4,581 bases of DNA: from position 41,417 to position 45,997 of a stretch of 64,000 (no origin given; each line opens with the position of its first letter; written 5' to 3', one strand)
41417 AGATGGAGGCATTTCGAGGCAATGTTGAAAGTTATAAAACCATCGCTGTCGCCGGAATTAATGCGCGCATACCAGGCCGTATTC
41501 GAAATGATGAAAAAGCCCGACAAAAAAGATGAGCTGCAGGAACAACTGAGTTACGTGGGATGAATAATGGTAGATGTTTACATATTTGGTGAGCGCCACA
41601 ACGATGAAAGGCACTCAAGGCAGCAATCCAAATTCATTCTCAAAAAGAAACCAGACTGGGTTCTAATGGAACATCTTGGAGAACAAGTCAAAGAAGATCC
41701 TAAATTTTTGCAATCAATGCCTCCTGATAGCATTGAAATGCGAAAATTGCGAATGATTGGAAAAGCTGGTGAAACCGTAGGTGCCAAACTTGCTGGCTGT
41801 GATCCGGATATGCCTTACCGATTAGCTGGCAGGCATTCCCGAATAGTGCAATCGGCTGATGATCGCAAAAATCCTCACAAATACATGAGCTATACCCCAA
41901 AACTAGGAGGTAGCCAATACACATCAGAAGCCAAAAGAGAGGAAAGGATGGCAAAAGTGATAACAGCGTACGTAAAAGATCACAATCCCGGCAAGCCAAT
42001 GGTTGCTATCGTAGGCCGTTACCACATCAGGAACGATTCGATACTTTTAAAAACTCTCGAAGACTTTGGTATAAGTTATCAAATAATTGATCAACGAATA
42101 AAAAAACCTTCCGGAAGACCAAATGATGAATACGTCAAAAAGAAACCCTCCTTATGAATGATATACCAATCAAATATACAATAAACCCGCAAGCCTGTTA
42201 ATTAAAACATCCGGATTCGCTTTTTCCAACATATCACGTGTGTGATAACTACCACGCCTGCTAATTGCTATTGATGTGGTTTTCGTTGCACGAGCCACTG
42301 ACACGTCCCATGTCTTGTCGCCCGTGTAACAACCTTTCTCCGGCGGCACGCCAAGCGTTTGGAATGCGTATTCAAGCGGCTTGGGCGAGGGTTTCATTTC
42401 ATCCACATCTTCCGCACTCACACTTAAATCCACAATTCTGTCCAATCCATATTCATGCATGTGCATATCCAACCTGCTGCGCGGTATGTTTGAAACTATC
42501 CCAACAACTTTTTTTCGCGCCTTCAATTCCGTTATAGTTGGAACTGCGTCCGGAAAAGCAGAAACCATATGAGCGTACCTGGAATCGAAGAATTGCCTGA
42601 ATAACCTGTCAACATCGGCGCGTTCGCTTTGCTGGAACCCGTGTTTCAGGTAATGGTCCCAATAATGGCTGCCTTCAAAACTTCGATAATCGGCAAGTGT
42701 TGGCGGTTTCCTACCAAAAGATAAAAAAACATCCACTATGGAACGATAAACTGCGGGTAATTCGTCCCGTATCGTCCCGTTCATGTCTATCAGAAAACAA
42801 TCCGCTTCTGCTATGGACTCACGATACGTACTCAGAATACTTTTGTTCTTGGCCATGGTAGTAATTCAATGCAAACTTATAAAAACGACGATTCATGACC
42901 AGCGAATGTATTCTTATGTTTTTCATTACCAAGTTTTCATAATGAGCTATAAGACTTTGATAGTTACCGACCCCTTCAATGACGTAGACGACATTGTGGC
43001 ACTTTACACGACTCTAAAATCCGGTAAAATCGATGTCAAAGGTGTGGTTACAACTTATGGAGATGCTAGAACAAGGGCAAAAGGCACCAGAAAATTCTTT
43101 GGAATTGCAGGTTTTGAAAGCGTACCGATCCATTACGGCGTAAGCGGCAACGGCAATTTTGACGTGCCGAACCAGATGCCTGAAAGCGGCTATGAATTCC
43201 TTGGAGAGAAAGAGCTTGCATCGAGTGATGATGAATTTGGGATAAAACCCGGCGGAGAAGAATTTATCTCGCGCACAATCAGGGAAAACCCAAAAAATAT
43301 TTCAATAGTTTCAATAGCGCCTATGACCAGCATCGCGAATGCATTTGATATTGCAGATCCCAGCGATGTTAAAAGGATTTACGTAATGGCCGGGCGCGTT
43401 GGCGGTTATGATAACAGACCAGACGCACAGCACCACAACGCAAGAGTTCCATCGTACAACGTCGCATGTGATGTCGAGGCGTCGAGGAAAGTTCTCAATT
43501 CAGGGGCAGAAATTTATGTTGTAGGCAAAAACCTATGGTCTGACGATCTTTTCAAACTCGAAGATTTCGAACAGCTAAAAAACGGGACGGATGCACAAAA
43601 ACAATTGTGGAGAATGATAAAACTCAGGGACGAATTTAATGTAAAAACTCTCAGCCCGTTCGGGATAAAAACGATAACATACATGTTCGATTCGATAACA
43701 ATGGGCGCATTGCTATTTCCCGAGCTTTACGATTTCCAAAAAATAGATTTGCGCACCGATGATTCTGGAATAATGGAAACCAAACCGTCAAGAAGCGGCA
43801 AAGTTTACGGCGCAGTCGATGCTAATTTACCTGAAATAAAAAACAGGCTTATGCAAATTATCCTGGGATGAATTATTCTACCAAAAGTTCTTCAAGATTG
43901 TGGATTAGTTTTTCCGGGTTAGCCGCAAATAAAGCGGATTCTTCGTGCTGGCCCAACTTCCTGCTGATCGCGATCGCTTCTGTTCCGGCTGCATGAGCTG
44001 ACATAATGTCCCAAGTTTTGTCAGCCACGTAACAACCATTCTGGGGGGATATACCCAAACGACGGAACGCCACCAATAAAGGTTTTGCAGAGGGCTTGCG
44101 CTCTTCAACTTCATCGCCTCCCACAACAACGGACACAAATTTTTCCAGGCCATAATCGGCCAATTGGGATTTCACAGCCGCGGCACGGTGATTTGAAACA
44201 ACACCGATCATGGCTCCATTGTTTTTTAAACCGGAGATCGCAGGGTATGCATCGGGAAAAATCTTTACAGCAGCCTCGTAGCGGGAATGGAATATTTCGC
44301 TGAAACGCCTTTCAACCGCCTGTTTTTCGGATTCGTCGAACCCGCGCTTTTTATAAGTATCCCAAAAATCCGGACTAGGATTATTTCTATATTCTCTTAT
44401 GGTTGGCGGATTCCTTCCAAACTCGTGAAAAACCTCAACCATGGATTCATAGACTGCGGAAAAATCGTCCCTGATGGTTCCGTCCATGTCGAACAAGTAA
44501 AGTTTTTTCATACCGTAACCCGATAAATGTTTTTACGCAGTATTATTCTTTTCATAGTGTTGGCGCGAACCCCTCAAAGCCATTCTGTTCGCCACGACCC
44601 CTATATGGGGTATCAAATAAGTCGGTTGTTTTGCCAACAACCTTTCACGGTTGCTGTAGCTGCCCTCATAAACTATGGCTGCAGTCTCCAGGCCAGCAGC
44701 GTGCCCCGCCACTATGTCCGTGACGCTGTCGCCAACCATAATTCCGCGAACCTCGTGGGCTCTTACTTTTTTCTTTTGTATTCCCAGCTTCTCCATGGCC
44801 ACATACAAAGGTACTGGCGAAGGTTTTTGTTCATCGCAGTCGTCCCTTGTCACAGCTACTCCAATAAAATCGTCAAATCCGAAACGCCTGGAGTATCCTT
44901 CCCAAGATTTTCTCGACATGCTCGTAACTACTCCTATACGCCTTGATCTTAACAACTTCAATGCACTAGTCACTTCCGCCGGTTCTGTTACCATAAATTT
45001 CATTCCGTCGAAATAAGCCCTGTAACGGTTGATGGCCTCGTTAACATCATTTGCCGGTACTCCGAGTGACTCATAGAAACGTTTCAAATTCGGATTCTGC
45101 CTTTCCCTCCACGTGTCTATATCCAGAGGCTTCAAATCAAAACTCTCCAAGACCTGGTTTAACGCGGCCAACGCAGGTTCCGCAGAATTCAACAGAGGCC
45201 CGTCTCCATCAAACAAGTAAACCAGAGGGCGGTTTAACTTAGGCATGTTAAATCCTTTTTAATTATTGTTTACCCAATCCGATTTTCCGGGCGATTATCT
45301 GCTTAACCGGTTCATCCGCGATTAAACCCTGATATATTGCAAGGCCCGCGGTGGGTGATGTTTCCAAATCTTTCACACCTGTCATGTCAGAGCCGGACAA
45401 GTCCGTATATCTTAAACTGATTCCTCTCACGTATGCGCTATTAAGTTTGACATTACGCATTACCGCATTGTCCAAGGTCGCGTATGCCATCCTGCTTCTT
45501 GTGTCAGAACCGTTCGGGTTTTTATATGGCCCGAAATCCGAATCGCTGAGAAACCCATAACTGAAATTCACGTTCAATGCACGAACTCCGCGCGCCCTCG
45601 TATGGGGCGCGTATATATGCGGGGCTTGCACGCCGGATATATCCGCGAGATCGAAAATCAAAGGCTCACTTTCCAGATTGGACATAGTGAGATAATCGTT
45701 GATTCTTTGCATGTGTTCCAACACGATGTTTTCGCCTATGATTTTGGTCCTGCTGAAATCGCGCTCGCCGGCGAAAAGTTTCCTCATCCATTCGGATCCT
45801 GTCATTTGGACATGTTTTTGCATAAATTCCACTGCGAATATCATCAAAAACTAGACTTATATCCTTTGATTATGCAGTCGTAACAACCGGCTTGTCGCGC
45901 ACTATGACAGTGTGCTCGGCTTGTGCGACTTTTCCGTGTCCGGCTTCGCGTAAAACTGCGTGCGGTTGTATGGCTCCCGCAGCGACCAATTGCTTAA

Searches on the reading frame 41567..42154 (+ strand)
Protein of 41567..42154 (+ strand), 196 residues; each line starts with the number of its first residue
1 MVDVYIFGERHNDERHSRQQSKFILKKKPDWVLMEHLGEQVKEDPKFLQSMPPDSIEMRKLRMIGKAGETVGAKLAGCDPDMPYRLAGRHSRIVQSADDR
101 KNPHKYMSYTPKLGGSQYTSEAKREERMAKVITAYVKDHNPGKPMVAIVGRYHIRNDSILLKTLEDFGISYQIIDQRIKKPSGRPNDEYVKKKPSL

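Call 84: search_protein_families(library=pfam, proteins=[window:41567-42154:+], max_evalue=0.001)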
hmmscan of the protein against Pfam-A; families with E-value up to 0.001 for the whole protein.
window:41567-42154:+ (196 aa): 1 family
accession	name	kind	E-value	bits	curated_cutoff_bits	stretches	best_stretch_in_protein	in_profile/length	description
PF04187.18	Cofac_haem_bdg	-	1.1e-07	32.5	27.7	1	117-157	168-206/213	Haem-binding uptake, Tiki superfamily, ChaN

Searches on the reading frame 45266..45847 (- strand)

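Call 84: search_protein_families(library=pfam, proteins=[window:45266-45847:-], max_evalue=0.001)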
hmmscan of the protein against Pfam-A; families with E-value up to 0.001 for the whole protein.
window:45266-45847:- (194 aa): 1 family
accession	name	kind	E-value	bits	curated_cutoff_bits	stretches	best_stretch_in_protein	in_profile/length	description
PF00805.28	Pentapeptide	-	4.8e-06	26.5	20.2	1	125-158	3-36/40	Pentapeptide repeats (8 copies)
